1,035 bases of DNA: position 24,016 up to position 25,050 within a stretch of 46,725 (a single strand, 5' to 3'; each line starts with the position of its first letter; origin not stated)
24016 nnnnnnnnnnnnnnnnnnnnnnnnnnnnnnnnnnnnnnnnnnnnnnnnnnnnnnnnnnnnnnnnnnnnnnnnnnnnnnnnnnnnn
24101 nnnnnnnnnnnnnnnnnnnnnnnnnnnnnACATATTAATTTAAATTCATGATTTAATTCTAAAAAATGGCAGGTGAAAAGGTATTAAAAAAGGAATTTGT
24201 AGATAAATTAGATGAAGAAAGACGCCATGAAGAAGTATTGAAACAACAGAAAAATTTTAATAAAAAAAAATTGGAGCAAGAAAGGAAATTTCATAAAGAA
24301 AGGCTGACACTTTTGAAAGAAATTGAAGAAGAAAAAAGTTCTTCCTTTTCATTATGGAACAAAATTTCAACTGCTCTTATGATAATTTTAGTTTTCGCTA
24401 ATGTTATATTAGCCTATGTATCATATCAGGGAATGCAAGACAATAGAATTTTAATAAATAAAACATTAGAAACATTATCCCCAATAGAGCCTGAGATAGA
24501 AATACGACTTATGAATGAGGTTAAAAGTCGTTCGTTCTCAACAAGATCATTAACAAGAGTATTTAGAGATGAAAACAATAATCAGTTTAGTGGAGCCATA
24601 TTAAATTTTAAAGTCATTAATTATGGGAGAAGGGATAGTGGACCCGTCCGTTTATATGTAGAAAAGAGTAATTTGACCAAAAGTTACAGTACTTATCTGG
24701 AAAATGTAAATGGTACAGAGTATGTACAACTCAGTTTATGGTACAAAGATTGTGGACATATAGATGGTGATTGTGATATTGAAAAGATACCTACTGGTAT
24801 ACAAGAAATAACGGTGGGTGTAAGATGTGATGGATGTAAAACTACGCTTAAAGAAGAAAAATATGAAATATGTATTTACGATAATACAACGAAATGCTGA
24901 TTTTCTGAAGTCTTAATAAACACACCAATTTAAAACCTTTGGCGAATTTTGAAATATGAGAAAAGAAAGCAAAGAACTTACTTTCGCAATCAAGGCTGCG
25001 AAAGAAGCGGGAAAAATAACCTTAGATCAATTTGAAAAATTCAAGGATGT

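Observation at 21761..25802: Small (~4 kb) integrated element in a tRNA 3' end with intact att repeats and integrase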

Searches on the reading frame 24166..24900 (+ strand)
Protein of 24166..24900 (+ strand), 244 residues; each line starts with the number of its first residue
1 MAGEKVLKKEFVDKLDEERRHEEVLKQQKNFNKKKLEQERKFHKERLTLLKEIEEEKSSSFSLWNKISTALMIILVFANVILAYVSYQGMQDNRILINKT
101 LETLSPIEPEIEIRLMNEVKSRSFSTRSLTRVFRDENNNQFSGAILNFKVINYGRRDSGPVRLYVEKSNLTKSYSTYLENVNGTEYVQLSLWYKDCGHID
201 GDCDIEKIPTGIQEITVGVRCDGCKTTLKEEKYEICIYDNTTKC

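Call 8: search_protein_families(library=pfam, proteins=[window:24166-24900:+], max_evalue=0.1)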
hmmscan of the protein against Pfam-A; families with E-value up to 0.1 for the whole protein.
window:24166-24900:+ (244 aa): 0 families

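Call 23: search_protein_families(library=phrogs, proteins=[window:24166-24900:+], max_evalue=0.1)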
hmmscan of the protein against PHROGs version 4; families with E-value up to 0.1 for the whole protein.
window:24166-24900:+ (244 aa): 1 family
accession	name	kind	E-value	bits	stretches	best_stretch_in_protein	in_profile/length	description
phrog_28064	-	unknown function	0.081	13.9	0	6-66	12-72/118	-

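Call 24: search_protein_families(library=ncbifam, proteins=[window:24166-24900:+], max_evalue=0.1)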
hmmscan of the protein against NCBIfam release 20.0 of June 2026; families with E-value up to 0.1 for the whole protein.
window:24166-24900:+ (244 aa): 1 family
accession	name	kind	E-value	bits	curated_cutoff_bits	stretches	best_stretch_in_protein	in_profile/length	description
NF007178.0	PRK09609.1-3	equivalog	0.026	14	483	1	10-100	116-204/311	hypothetical protein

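Call 42: search_protein_families(library=padloc, proteins=[window:24166-24900:+], max_evalue=0.01)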
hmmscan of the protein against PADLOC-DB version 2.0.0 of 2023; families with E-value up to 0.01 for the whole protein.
window:24166-24900:+ (244 aa): 2 families
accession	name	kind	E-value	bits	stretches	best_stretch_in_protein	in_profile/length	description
PDLC01154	NYN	-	0.0073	13.7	0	23-148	40-166/310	"LabA-like protein, NYN family nuclease"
PDLC00746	Effector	-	0.0094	13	0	20-86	92-158/389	Endonuclease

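Call 64: search_protein_representatives(protein=window:24166-24900:+)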
Query: 244 residues. Proteins with E-value up to 0.001 (for the whole library): 50; up to 1e-10: 7; up to 1e-30: 1. The best 50 are listed.
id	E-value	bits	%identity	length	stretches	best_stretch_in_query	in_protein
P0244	3.2e-157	537.3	100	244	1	1-244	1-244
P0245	2.9e-23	99.1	34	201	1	68-244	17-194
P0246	1.1e-22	97.2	32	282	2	65-241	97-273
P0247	2.7e-22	95.9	33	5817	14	126-184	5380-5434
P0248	1.8e-14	70.3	29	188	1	95-241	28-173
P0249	8.4e-12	61.6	28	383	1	27-242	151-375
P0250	1.9e-11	60.5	27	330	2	13-222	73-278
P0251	1.8e-10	57.2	30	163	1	92-241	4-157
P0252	4.1e-10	56.1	28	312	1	67-243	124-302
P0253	8.1e-10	55.1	28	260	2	17-241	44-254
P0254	1.6e-09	54.1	27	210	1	16-225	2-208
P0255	3.2e-09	53.2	30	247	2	53-218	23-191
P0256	3.7e-09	53.0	28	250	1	46-241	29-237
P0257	3.7e-09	53.0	33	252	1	64-242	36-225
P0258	4.6e-09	52.7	29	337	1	9-198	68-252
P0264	7.2e-08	48.8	28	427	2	90-221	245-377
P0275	1.9e-06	44.1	32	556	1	15-244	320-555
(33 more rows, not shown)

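Call 65: search_protein_families(library=pfam, proteins=[P0245, P0246, P0248, P0249, P0250, P0252, P0253, P0258, P0264, P0275], max_evalue=0.01)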
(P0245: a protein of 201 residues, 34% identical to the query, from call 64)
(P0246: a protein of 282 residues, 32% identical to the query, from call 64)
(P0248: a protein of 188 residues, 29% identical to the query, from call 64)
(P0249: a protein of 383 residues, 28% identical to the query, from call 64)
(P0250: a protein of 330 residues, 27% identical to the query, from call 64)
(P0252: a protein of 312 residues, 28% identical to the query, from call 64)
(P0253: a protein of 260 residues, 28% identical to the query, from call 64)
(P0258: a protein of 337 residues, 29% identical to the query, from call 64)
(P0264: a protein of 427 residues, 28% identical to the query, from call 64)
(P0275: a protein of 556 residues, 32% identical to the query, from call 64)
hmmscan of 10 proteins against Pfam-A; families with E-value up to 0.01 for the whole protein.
P0245 (201 aa): 0 families

P0246 (282 aa): 0 families

P0248 (188 aa): 0 families

P0249 (383 aa): 0 families

P0250 (330 aa): 1 family
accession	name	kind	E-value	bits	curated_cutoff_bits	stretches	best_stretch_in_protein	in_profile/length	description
PF10318.15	7TM_GPCR_Srh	-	0.0037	16.8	26.3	1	95-144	218-267/302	Serpentine type 7TM GPCR chemoreceptor Srh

P0252 (312 aa): 1 family
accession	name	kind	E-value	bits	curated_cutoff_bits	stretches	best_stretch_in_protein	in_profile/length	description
PF07695.17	7TMR-DISM_7TM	-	0.0031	17.9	29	1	51-144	91-186/205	7TM diverse intracellular signalling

P0253 (260 aa): 0 families

P0258 (337 aa): 0 families

P0264 (427 aa): 1 family
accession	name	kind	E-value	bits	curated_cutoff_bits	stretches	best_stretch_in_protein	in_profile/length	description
PF07705.17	CARDB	-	0.0024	18.5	22.7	1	299-355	20-75/101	CARDB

P0275 (556 aa): 0 families

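Call 67: predict_structure(protein=window:24166-24900:+)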
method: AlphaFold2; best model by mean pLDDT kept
length: 244 residues; sequences in the alignment: 1
mean_pLDDT: 49.6   pTM: 0.27
mean pLDDT of the five models: 49.6, 47.4, 46.8, 46.5, 43.4
residues with pLDDT >= 90: 41; 70-90: 35; 50-70: 13; < 50: 155
segments of 3 or more residues with pLDDT < 50: 90-244
pLDDT, mean of each block of 10 residues (from residue 1): 73 92 96 97 96 74 76 87 68 34 29 26 26 30 30 29 29 24 29 30 32 31 31 29 28
secondary structure, 60 per line:
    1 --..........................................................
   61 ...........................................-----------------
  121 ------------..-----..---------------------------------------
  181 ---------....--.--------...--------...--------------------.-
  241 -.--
elements in order: H3-103 E190-193 E216-218
